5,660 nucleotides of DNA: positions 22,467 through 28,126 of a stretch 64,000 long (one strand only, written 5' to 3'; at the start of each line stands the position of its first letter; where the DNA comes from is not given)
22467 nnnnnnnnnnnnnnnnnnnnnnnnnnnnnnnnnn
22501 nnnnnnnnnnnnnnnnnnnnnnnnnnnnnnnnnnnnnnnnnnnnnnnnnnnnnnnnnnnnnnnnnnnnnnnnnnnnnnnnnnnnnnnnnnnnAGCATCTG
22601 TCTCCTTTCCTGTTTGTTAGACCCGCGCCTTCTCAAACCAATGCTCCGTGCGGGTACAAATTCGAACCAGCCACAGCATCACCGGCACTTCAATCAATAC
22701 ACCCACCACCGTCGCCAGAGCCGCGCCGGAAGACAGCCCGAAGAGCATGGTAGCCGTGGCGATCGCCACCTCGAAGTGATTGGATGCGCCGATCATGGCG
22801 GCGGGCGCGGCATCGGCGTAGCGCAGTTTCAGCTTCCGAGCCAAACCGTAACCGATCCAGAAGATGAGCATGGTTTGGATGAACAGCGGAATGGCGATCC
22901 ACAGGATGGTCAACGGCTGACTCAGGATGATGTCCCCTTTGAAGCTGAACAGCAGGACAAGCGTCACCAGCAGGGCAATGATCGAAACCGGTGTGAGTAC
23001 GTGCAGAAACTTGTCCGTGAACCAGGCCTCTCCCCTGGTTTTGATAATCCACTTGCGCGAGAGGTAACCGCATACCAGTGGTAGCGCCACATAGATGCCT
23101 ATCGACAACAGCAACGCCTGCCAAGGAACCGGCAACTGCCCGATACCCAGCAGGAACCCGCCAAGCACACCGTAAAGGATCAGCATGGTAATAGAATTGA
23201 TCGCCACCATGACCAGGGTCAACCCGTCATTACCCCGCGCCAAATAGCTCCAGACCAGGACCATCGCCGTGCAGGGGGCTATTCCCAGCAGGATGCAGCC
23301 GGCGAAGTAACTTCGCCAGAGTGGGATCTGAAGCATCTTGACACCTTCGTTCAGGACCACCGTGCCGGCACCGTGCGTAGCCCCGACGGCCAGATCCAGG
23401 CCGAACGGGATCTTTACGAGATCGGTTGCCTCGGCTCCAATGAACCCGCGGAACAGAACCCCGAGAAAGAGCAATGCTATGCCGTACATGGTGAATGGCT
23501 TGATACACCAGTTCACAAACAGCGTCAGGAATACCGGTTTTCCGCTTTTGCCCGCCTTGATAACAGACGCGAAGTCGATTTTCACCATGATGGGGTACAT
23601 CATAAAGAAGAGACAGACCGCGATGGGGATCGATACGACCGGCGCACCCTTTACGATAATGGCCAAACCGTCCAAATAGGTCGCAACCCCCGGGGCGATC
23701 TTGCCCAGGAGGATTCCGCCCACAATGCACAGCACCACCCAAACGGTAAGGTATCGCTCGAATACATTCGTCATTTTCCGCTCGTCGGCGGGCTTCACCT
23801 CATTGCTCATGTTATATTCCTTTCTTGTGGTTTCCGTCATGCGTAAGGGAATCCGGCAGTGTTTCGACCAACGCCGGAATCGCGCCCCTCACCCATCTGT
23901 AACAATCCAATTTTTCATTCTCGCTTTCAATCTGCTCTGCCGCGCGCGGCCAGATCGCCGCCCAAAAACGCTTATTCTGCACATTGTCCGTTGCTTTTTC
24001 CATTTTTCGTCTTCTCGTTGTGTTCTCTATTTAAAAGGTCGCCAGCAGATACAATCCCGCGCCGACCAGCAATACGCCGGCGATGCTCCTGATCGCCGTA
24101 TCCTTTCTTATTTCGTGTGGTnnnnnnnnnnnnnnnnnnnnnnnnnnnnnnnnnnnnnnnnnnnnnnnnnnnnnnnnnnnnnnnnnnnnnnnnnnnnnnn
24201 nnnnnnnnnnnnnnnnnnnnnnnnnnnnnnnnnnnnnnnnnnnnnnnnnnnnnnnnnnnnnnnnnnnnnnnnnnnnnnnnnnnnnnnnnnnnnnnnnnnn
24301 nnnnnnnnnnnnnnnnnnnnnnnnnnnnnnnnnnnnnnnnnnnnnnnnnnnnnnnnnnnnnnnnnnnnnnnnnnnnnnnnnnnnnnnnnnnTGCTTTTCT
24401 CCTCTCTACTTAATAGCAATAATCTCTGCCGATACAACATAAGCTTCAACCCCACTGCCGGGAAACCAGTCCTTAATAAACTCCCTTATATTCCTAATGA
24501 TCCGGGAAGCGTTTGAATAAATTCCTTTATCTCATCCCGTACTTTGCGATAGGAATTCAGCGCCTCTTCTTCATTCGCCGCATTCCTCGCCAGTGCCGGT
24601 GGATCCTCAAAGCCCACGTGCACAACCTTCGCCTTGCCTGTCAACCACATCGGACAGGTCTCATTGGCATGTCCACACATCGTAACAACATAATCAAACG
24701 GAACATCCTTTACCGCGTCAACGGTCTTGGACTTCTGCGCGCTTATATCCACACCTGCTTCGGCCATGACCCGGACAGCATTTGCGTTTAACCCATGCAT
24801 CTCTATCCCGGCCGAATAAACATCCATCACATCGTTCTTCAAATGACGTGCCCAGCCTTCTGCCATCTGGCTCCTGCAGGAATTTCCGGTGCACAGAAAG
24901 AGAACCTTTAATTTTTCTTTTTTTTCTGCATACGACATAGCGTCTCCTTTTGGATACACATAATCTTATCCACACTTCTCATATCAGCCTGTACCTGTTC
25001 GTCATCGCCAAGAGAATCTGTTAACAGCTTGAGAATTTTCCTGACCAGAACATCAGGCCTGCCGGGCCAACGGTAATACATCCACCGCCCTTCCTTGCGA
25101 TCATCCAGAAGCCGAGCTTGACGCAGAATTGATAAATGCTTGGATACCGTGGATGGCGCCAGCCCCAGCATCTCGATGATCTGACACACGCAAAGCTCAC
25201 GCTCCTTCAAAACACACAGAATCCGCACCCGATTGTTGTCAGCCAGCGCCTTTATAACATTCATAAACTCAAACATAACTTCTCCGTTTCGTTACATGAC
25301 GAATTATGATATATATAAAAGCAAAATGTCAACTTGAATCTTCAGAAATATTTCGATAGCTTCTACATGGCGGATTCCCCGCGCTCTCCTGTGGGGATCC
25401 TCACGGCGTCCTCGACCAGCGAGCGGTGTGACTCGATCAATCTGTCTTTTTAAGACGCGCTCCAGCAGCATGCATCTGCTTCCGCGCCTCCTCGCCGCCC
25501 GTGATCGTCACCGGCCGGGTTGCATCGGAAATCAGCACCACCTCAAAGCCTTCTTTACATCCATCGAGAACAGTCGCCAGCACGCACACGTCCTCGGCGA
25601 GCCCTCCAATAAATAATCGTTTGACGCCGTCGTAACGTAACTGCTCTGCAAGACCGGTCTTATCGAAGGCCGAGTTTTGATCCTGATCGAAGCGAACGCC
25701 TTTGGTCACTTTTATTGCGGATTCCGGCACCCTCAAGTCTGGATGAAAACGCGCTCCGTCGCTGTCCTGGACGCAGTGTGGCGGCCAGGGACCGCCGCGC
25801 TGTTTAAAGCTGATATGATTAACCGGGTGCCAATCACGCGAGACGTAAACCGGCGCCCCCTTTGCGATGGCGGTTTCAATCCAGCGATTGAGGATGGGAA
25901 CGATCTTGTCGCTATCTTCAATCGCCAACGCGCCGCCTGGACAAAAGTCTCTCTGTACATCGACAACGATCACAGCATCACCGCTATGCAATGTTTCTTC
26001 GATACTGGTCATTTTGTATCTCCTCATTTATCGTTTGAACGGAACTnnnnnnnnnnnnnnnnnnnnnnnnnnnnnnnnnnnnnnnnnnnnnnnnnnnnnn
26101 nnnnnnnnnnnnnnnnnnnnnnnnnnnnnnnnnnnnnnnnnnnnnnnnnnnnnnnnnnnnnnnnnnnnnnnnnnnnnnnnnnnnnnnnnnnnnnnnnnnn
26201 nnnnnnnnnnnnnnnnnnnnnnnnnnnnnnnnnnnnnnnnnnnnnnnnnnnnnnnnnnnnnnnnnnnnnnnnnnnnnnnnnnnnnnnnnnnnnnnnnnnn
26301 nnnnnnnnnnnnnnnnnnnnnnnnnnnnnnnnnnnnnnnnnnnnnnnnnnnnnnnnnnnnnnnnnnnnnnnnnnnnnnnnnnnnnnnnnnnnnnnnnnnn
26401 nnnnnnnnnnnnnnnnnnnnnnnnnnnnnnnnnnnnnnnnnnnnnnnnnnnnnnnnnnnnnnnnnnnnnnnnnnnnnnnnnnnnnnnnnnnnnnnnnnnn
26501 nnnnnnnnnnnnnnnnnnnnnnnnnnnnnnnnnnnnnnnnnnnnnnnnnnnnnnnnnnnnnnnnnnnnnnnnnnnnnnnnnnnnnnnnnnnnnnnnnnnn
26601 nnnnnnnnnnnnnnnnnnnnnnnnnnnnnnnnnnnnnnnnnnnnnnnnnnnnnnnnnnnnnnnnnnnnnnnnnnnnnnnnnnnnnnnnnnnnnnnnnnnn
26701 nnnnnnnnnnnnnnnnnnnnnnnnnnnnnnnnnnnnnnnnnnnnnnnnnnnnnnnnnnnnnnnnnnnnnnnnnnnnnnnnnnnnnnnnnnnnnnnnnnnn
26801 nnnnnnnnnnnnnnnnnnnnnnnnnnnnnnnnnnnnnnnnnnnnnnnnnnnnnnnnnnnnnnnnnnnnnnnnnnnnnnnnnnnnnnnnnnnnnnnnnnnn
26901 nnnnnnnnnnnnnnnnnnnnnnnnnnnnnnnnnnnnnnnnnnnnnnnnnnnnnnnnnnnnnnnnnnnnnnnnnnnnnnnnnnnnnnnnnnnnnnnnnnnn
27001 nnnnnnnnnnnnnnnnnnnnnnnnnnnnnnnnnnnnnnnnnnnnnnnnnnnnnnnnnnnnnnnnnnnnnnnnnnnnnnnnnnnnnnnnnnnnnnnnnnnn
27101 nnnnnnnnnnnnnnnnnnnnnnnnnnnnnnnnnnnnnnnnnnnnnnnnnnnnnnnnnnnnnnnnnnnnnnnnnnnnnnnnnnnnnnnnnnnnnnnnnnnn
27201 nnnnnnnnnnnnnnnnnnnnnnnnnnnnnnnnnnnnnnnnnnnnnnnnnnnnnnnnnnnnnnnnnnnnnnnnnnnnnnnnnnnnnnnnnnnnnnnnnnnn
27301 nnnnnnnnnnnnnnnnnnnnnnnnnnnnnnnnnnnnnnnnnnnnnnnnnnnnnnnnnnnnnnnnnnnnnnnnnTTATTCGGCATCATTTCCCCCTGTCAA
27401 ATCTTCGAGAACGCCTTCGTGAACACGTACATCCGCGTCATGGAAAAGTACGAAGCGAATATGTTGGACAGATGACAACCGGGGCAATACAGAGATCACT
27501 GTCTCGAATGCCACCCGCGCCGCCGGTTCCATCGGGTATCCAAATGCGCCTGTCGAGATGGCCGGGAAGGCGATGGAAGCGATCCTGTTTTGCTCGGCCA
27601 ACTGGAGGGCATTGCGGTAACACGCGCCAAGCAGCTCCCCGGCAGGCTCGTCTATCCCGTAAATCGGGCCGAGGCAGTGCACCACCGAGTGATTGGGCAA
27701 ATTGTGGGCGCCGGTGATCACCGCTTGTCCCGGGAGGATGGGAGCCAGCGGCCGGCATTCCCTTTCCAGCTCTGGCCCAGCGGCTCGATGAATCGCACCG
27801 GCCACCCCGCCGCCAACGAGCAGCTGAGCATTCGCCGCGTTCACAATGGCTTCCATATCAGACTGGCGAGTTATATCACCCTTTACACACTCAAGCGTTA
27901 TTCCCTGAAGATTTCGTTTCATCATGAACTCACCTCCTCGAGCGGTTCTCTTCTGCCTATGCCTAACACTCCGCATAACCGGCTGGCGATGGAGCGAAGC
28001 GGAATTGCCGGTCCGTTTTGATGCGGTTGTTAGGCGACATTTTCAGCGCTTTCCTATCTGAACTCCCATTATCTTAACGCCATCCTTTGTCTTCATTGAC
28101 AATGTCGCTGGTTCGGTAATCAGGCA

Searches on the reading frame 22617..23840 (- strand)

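Call 27: search_protein_families(library=pfam, proteins=[window:22617-23840:-], max_evalue=0.001)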
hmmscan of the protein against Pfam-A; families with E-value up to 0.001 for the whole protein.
window:22617-23840:- (407 aa): 2 families
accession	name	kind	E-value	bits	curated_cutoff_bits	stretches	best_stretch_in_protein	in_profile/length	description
PF01758.21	SBF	-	2.7e-39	135.3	24.3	1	75-307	2-190/191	Sodium Bile acid symporter family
PF13593.11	SBF_like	-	2.7e-10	40.5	25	1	35-383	3-296/313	SBF-like CPA transporter family (DUF4137)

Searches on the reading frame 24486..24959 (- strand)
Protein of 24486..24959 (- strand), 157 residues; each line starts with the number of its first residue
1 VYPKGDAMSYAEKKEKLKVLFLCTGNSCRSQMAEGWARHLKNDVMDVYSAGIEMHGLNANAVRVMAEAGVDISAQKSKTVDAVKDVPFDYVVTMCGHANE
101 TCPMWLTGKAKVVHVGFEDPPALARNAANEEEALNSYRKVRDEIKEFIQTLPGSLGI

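Call 58: search_protein_families(library=pfam, proteins=[window:24486-24959:-], max_evalue=0.0001)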
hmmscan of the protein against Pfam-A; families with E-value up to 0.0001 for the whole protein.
window:24486-24959:- (157 aa): 1 family
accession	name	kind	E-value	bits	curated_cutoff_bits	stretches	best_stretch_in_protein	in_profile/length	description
PF01451.26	LMWPc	-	6.5e-20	72.2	23.2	1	19-150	1-142/144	Low molecular weight phosphotyrosine protein phosphatase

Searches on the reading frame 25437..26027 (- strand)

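Call 27: search_protein_families(library=pfam, proteins=[window:25437-26027:-], max_evalue=0.001)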
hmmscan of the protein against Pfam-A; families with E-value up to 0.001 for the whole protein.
window:25437-26027:- (196 aa): 1 family
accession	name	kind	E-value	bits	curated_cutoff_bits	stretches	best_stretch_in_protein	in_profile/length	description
PF00857.26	Isochorismatase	-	6.8e-33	114.6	27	1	18-192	2-170/175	Isochorismatase domain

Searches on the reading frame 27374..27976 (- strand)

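Call 27: search_protein_families(library=pfam, proteins=[window:27374-27976:-], max_evalue=0.001)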
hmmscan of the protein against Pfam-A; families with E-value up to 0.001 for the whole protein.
window:27374-27976:- (200 aa): 1 family
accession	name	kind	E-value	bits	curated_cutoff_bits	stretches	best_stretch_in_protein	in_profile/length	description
PF01661.27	Macro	-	1.5e-39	135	22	1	45-156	1-118/118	Macro domain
